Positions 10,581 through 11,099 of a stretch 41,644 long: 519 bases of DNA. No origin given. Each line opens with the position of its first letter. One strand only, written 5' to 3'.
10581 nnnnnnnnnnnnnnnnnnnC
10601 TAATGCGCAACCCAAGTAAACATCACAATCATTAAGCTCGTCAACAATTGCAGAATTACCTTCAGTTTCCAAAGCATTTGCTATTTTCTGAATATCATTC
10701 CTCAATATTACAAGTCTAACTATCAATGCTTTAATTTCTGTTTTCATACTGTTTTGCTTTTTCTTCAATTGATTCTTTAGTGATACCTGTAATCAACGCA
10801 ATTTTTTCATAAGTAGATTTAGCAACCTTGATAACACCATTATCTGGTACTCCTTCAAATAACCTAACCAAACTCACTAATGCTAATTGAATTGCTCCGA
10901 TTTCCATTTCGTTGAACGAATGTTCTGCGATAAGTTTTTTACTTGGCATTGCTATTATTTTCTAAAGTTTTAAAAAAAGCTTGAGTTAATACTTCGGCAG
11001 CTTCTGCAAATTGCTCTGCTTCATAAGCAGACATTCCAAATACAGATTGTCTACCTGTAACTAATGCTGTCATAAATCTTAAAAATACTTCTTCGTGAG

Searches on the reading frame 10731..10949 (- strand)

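Call 45: search_protein_families(library=pfam, max_evalue=1, proteins=[window:10731-10949:-])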
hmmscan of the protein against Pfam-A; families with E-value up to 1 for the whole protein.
window:10731-10949:- (72 aa): 1 family
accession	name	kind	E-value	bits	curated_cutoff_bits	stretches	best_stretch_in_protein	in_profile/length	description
PF18362.6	THB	-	0.13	12.3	25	1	44-57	11-24/34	Tri-helix bundle domain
